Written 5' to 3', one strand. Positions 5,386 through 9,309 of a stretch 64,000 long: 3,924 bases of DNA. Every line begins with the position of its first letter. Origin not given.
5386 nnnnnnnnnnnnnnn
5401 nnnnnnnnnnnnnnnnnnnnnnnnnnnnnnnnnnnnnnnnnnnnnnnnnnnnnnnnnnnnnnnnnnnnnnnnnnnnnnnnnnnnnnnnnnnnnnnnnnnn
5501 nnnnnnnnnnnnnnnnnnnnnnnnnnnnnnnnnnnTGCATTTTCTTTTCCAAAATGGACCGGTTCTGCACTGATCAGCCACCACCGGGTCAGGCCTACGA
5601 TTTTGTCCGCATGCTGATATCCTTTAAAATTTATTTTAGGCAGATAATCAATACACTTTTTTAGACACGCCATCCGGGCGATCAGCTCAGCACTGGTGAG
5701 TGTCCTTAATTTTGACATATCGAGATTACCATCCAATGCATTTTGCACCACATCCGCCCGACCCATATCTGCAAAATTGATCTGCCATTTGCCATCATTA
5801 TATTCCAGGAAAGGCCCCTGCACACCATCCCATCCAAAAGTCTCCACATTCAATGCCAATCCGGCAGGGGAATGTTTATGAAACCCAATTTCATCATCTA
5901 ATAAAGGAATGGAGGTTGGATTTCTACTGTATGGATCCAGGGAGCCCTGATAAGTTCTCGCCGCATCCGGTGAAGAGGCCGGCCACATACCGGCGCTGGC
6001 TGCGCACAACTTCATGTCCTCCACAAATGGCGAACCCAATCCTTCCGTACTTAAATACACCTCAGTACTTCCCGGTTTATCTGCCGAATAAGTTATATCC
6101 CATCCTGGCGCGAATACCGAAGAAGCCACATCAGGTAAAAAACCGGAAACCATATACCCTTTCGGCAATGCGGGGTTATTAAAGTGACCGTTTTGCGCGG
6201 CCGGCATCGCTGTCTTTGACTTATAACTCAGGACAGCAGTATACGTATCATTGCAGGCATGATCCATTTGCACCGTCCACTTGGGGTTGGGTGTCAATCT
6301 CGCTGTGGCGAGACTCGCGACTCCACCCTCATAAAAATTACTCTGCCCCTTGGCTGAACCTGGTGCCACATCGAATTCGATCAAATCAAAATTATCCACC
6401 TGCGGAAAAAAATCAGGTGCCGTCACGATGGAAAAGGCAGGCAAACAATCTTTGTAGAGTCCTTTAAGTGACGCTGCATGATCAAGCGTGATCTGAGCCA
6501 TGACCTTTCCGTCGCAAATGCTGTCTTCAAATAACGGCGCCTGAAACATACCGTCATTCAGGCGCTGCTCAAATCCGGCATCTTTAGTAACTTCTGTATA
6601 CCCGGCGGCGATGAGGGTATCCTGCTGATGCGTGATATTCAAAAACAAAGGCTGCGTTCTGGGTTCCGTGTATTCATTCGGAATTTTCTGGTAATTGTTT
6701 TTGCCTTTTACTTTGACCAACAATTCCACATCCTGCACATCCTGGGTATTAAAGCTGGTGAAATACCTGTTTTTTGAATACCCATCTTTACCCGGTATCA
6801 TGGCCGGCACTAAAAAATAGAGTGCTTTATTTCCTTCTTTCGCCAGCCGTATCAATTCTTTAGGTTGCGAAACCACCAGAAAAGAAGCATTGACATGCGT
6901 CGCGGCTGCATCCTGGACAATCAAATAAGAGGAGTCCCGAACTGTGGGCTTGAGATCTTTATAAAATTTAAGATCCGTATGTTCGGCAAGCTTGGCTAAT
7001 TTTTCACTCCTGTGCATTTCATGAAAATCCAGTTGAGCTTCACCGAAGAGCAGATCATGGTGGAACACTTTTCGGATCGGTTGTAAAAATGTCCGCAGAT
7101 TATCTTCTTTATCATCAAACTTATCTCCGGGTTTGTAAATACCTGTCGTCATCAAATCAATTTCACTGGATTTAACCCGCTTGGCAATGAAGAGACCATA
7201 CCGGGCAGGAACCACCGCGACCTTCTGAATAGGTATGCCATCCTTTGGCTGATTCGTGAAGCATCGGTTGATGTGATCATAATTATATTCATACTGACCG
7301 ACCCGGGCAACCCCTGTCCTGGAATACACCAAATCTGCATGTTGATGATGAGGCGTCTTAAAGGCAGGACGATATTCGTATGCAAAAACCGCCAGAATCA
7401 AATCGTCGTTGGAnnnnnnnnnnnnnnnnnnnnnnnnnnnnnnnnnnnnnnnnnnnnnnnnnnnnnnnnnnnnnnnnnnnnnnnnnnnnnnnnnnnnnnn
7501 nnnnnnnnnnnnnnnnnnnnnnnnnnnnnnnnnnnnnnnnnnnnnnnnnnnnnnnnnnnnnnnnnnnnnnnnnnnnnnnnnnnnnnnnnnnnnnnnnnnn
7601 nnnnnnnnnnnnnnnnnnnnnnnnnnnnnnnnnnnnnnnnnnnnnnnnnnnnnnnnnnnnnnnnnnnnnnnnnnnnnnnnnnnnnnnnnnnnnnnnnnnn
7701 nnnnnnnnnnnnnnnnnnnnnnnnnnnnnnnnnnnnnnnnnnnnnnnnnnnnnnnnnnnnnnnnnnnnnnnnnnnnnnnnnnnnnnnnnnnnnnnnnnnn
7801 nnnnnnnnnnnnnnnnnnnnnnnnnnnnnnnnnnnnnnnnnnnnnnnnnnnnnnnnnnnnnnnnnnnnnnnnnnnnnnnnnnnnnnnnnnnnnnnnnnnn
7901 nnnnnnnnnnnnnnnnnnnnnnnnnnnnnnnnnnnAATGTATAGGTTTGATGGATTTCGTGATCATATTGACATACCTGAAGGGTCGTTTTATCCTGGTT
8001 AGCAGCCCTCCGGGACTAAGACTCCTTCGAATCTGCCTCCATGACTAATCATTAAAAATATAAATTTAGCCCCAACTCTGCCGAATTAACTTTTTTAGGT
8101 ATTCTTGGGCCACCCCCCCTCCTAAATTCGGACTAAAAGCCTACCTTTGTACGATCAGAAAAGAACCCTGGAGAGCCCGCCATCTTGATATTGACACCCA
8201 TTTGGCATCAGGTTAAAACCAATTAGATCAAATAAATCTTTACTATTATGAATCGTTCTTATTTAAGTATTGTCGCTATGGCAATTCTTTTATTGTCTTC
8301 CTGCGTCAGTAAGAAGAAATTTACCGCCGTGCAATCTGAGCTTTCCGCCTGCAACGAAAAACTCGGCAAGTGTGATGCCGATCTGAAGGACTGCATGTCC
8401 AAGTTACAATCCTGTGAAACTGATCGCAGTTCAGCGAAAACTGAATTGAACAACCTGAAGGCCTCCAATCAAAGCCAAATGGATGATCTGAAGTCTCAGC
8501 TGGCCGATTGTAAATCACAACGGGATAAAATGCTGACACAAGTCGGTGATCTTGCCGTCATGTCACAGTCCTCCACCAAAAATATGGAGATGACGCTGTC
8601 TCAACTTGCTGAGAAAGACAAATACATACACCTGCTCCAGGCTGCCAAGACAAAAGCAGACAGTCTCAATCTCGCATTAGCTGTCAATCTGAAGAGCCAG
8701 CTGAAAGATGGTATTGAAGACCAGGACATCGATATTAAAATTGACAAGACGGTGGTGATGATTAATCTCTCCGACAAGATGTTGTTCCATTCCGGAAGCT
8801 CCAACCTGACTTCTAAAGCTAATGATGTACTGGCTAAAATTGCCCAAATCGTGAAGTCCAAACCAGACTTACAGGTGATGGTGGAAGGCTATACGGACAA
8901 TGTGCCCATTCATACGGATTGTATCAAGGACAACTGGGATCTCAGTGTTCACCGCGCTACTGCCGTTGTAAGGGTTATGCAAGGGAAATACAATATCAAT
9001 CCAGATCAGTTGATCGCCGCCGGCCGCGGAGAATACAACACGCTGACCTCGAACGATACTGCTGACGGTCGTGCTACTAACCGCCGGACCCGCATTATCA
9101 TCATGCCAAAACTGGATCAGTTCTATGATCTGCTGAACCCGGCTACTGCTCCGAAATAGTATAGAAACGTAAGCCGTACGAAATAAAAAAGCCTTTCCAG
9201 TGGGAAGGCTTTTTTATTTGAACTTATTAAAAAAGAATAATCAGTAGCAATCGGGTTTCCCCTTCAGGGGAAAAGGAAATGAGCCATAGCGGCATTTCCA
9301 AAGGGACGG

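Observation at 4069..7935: Candidate lodA/lodB-type quinoprotein oxidase operon (888-aa protein plus flavoprotein)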

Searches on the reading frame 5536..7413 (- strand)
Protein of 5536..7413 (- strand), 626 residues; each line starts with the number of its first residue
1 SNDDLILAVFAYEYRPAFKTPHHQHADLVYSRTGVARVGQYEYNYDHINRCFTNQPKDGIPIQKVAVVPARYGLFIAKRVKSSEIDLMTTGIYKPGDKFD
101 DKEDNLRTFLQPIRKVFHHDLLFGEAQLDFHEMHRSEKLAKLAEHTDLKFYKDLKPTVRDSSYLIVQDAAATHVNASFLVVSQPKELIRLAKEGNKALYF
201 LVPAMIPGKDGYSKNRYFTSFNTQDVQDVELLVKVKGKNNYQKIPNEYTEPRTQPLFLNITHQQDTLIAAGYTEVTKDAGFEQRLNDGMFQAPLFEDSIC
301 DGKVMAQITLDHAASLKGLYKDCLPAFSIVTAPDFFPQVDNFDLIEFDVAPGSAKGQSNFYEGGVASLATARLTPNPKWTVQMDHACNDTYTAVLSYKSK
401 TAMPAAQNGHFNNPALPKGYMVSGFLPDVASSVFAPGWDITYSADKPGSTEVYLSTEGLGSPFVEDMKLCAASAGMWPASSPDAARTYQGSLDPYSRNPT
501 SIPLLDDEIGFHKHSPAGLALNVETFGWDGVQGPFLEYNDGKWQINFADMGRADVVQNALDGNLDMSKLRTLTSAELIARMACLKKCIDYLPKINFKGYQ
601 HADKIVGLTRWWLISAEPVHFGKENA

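Call 87: predict_structure(alignment_id=A5)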
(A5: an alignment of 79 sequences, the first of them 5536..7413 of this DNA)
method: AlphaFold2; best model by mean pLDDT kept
length: 626 residues; sequences in the alignment: 79
mean_pLDDT: 92.1   pTM: 0.94
mean pLDDT of the five models: 92.1, 91.9, 90.9, 90.9, 89.9
residues with pLDDT >= 90: 496; 70-90: 107; 50-70: 22; < 50: 1
segments of 3 or more residues with pLDDT < 50: none
pLDDT, mean of each block of 10 residues (from residue 1): 83 94 94 98 96 97 98 97 96 92 96 96 93 98 97 98 98 97 98 97 94 91 90 88 92 95 95 96 97 98 96 83 96 94 94 90 93 95 80 96 72 88 93 83 93 95 93 81 90 75 95 91 95 93 93 96 97 95 94 76 84 88 75
secondary structure, 60 per line:
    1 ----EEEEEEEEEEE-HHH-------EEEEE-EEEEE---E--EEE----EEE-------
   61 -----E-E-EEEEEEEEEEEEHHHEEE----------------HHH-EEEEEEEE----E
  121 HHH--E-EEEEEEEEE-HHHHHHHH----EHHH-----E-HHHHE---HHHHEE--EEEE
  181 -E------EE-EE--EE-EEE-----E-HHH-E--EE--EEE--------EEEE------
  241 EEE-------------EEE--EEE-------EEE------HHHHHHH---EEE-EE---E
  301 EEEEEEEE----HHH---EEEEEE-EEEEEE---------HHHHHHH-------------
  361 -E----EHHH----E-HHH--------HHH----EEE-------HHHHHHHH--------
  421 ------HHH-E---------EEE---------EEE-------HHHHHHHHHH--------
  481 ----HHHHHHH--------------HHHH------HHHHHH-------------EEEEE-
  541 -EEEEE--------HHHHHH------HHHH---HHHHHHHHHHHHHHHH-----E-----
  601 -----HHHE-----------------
elements in order: E5-15 E27-31 E33-37 E44-46 E51-53 E70-81 E85-87 E108-115 E128-136 H138-145 H161-164 H169-172 E177-180 E199-201 E220-222 E231-234 E241-243 E257-259 E262-264 E272-274 H281-287 E291-293 E300-308 E319-324 E326-331 H341-347 E395-397 H405-412 E441-443 E453-455 H463-472 H485-491 H506-509 H516-521 E535-539 E542-546 H555-560 H567-570 H574-589

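Call 89: fold_search(model_id=the predicted structure, library=pdb)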
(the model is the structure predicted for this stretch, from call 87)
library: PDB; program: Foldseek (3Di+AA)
matches with E <= 10: 46; with E <= 0.001: 0
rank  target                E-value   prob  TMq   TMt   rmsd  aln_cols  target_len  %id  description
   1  3wev_B                7.6e-03  0.60  0.16  0.15  22.6       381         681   10  Crystal structure of the Schiff base intermediate of L-Lys epsilon-oxidase from Marinomonas mediterranea with L-Lys (released 2013-09-04)
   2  3weu_A                1.1e-02  0.47  0.17  0.15  23.7       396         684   11  Crystal structure of the L-Lys epsilon-oxidase from Marinomonas mediterranea (released 2013-09-04)
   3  6ufq_B                1.1e-02  0.33  0.12  0.10  20.9       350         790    9  Crystal structure of D678N GoxA bound to glycine (released 2019-10-23)
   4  3weu_B                1.4e-02  0.38  0.22  0.21  20.6       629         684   10  Crystal structure of the L-Lys epsilon-oxidase from Marinomonas mediterranea (released 2013-09-04)
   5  3wev_A                3.5e-02  0.28  0.22  0.20  23.2       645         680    9  Crystal structure of the Schiff base intermediate of L-Lys epsilon-oxidase from Marinomonas mediterranea with L-Lys (released 2013-09-04)
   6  6uc1_B                4.6e-02  0.15  0.11  0.09  22.3       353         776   10  Crystal structure of D678A GoxA soaked in glycine at pH 7.5 (released 2019-10-23)
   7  9ybq_A                5.2e-01  0.01  0.06  0.08  28.5       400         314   11  Vibrio cholerae protein FrhA peptid-binding domain and adjacent split domain (S1127-F1439) in complex with peptide AGY (released 2025-12-03)
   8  5awu_A                5.5e-01  0.02  0.09  0.18  21.4       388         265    8  Crystal structure of the SGIP1 mu homology domain in complex with an Eps15 fragment containing two DPF motifs (YDPFKGS (released 2016-07-06)
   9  1ksi_A                1.1e+00  0.01  0.04  0.04  25.4       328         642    8  CRYSTAL STRUCTURE OF A EUKARYOTIC (PEA SEEDLING) COPPER-CONTAINING AMINE OXIDASE AT 2.2A RESOLUTION (released 1997-12-24)
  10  6x5v_A                1.6e+00  0.00  0.06  0.07  26.3       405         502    9  Peptide-bound structure of Marinomonas primoryensis peptide-binding domain (released 2021-09-01)
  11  5zhu_C                1.8e+00  0.01  0.05  0.12  18.8       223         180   10  Crystal structure of the DNA-binding domain of human myelin-gene regulatory factor (released 2018-05-23)
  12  5h5p                  2.2e+00  0.01  0.05  0.10  17.4       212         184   11  Crystal structure of Myelin-gene Regulatory Factor DNA binding domain (released 2017-06-28)
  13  6a9y                  2.8e+00  0.01  0.09  0.15  21.3       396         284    7  The crystal structure of Mu homology domain of SGIP1 (released 2018-09-26)
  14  9ybq_B                3.0e+00  0.00  0.06  0.08  27.8       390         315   10  Vibrio cholerae protein FrhA peptid-binding domain and adjacent split domain (S1127-F1439) in complex with peptide AGY (released 2025-12-03)
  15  7f5y_B                4.4e+00  0.01  0.07  0.25  14.6       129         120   15  Crystal structure of the single-stranded dna-binding protein from Mycobacterium tuberculosis- Form III (released 2022-05-11)
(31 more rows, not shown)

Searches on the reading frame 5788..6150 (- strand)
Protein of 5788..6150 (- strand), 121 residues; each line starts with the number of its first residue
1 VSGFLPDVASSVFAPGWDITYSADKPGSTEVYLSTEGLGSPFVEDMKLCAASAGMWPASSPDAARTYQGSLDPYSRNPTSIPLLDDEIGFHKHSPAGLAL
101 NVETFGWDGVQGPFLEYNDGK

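Call 64: search_solved_structures(query=A3, max_evalue=10, show_alignments=5)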
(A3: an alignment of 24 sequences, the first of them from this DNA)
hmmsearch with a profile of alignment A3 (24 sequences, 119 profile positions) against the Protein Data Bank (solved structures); distinct sequences matched with E-value up to 10: 0.

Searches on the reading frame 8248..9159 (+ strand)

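Call 3: search_protein_families(library=pfam, proteins=[window:8248-9159:+], max_evalue=0.1)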
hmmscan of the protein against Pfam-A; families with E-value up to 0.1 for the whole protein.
window:8248-9159:+ (303 aa): 9 families
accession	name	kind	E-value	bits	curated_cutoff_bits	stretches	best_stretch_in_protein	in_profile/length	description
PF00691.25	OmpA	-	1.7e-19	70.4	27.2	1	179-279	1-98/98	OmpA family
PF10267.14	Tmemb_cc2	-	0.00042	20.1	32.8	1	37-126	209-298/397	Predicted transmembrane and coiled-coil 2 protein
PF05359.17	DUF748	-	0.00058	18.4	50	1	178-218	881-921/1037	Domain of Unknown Function (DUF748)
PF07926.17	TPR_MLP1_2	-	0.0095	16.4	36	1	39-98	59-118/129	TPR/MLP1/MLP2-like protein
PF01468.23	GA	-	0.026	15.2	24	0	57-87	5-35/55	GA module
PF13870.11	CCDC113_CCDC96_CC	-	0.051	13.7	31.6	1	22-74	83-135/177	CCDC113/CCDC96, coiled-coil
PF12808.12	Mto2_bdg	-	0.058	14.1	22.3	0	56-87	20-47/52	Micro-tubular organiser Mto1 C-term Mto2-binding region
PF18595.6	Nuf2_DHR10-like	-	0.065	13.7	28.4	1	31-100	20-88/117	Nuf2, DHR10-like domain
PF09486.15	HrpB7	-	0.068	14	29.7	0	23-127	15-116/157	Bacterial type III secretion protein (HrpB7)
